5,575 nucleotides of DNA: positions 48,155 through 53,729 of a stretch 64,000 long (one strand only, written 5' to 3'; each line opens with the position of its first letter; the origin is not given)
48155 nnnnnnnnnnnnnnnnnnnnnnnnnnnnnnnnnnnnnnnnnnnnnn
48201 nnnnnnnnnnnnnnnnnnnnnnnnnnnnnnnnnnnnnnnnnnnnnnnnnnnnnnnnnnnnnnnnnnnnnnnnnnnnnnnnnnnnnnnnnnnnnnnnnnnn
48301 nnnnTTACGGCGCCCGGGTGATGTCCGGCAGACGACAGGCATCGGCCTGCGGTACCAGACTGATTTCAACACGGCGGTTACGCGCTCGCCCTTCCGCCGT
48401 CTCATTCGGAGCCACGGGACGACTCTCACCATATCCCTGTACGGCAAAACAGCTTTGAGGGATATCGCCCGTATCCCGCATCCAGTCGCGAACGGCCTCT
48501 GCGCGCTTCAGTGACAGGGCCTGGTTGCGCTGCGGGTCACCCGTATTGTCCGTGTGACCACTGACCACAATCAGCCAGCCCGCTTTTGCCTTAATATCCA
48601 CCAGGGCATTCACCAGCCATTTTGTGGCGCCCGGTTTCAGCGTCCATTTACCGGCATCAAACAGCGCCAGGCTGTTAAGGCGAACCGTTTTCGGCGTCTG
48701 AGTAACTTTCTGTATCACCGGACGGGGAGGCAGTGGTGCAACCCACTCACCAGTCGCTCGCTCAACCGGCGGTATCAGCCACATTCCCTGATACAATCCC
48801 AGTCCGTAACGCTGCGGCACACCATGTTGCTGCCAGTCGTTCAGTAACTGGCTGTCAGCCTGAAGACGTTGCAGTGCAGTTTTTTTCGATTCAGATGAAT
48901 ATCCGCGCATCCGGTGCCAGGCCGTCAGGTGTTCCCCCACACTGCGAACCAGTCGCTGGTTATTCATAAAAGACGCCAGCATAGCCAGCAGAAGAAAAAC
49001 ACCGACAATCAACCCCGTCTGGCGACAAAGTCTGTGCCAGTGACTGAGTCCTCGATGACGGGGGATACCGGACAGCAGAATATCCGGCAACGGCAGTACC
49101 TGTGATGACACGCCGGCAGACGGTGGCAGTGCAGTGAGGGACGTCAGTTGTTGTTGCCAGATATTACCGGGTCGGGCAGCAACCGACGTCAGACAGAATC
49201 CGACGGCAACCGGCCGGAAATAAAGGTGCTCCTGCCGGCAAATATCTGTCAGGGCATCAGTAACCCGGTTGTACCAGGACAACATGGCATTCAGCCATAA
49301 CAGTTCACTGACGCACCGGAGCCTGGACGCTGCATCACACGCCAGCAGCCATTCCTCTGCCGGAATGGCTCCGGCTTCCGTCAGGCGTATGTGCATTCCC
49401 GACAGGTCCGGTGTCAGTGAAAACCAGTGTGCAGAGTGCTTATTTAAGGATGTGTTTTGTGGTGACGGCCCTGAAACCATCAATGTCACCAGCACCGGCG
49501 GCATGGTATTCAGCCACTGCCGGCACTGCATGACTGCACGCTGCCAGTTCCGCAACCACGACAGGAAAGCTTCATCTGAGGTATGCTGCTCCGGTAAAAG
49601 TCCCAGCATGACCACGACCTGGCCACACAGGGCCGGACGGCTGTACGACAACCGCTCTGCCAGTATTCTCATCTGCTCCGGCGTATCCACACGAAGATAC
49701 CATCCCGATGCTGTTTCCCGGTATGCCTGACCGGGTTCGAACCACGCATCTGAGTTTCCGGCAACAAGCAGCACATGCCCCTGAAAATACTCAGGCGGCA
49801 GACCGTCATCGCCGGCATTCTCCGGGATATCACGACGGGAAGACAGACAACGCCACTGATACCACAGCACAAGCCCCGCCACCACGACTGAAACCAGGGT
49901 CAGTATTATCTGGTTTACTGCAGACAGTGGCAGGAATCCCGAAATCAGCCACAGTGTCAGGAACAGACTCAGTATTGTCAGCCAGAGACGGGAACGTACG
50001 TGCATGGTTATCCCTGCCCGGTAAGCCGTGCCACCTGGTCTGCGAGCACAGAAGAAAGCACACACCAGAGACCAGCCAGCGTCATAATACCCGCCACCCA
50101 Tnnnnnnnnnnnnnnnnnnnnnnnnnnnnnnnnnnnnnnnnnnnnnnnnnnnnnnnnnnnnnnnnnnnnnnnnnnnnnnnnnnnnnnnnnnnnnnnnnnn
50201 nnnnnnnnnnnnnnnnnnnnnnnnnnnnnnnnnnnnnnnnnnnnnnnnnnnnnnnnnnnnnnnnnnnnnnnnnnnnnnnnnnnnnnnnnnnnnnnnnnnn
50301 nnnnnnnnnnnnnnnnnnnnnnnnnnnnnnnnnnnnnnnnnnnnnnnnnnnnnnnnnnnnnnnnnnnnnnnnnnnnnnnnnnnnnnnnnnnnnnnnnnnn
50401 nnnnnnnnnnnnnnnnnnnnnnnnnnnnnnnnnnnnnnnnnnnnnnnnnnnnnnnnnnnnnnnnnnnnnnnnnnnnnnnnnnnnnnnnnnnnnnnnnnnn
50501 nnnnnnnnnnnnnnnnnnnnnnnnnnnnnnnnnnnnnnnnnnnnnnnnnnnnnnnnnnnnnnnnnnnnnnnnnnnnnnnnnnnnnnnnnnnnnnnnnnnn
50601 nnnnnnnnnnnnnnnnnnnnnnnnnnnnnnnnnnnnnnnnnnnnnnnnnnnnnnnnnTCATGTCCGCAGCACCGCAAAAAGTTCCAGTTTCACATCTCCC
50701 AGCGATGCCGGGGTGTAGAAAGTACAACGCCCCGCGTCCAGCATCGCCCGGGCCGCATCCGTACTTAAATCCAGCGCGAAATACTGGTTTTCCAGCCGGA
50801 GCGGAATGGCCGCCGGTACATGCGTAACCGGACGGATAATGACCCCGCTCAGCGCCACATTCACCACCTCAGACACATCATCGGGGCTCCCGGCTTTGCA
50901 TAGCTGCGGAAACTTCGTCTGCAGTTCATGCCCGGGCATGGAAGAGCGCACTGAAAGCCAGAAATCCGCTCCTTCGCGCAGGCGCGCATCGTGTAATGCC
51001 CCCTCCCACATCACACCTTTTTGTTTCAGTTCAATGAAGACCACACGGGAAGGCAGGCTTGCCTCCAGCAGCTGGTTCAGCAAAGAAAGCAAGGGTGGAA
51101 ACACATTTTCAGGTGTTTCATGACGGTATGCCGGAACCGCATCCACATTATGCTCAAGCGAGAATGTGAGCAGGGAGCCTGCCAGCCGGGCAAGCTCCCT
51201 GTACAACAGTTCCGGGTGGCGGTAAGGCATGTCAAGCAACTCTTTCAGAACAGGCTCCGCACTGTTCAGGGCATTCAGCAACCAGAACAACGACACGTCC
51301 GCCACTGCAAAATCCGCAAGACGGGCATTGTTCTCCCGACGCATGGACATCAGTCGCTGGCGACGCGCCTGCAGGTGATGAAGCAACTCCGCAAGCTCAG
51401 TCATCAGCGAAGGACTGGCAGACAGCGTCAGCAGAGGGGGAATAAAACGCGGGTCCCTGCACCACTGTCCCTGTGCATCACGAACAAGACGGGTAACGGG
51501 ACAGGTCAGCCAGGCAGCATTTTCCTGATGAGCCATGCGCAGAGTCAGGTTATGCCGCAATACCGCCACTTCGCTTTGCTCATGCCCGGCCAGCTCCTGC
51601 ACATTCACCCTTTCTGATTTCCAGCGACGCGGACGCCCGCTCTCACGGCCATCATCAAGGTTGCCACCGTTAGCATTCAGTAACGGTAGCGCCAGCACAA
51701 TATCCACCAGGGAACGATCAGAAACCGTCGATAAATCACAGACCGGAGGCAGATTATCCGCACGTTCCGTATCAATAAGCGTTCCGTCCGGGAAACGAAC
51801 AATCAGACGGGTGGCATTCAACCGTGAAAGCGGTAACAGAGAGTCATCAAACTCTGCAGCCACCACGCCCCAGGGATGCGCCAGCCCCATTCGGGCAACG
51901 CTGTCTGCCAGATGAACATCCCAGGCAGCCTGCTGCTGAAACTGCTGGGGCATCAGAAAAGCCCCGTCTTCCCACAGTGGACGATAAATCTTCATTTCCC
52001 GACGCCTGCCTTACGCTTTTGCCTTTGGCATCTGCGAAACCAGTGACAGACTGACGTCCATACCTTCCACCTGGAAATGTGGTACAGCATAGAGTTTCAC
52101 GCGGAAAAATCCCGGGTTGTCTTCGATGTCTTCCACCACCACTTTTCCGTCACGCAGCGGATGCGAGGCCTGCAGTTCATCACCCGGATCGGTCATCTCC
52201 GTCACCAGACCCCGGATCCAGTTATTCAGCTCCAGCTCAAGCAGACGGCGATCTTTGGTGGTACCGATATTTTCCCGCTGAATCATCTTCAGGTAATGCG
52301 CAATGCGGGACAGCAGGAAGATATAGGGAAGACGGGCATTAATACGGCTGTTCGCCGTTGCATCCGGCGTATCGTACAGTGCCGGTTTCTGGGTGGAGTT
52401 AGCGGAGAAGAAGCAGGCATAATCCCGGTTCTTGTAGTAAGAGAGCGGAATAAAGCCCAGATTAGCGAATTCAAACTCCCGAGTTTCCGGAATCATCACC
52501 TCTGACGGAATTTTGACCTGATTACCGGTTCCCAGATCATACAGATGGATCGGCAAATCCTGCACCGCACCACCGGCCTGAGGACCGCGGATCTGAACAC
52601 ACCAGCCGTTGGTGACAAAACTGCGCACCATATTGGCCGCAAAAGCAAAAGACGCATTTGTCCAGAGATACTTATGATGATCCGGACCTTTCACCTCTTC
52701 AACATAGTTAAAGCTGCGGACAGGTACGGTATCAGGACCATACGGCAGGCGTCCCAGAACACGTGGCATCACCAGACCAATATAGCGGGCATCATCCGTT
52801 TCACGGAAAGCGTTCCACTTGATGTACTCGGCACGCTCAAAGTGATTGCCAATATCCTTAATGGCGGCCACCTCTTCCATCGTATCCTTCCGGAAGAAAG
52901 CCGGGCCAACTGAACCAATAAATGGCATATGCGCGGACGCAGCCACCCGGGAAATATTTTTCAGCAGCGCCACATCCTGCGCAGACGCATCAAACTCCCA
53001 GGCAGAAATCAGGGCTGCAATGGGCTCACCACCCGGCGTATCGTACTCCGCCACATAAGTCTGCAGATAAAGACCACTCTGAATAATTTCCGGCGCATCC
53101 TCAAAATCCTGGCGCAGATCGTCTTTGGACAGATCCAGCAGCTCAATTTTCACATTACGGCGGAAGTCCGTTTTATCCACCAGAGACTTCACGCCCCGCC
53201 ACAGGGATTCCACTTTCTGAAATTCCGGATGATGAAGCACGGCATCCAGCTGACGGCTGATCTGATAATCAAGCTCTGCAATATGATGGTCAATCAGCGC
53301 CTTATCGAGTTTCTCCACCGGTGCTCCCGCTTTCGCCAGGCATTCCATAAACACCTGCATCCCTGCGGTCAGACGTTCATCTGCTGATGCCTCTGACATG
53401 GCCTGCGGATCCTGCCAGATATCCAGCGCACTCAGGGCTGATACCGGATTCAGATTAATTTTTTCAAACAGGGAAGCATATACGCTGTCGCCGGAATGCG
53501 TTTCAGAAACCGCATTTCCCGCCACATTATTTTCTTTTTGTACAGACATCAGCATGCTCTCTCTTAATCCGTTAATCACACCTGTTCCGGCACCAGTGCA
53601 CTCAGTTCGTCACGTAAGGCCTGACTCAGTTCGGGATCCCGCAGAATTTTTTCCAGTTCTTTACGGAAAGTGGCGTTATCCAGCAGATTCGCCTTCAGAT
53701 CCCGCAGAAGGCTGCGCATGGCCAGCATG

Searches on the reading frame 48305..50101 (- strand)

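Call 39: search_protein_families(library=pfam, proteins=[window:48305-50101:-], max_evalue=0.001)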
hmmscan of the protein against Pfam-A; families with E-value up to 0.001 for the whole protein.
window:48305-50101:- (598 aa): 1 family
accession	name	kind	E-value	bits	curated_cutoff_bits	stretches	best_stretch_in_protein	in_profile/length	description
PF00691.25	OmpA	-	1.3e-16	61.2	27.2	1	480-576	1-98/98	OmpA family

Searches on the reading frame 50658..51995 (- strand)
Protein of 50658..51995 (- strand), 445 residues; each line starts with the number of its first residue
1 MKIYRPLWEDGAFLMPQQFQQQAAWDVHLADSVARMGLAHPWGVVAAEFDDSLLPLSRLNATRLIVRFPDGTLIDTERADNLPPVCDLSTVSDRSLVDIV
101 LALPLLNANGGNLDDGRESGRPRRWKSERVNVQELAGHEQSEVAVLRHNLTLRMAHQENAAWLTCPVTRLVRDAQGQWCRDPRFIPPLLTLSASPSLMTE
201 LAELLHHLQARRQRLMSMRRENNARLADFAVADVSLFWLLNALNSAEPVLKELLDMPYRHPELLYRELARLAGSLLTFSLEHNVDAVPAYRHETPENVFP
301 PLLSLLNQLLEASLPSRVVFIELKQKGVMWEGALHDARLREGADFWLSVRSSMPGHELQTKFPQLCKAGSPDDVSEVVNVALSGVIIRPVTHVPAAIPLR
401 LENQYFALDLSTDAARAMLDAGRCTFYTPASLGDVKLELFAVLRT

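Call 39: search_protein_families(library=pfam, proteins=[window:50658-51995:-], max_evalue=0.001)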
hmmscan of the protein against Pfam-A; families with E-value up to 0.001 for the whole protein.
window:50658-51995:- (445 aa): 1 family
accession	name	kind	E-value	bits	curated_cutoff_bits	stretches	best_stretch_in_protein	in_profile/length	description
PF05936.17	T6SS_VasE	-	1.6e-124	416.4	23.4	1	18-442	1-429/429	Bacterial Type VI secretion, VC_A0110, EvfL, ImpJ, VasE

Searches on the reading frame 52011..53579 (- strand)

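Call 39: search_protein_families(library=pfam, proteins=[window:52011-53579:-], max_evalue=0.001)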
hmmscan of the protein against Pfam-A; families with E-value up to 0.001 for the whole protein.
window:52011-53579:- (522 aa): 2 families
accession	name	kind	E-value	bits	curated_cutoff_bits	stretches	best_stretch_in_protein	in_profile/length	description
PF05943.17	VipB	-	4.9e-123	410.4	27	1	97-397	1-301/301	EvpB/VC_A0108, tail sheath N-terminal domain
PF18945.5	VipB_2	-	5.5e-40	136.5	27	1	407-517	2-112/112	EvpB/VC_A0108, tail sheath gpW/gp25-like domain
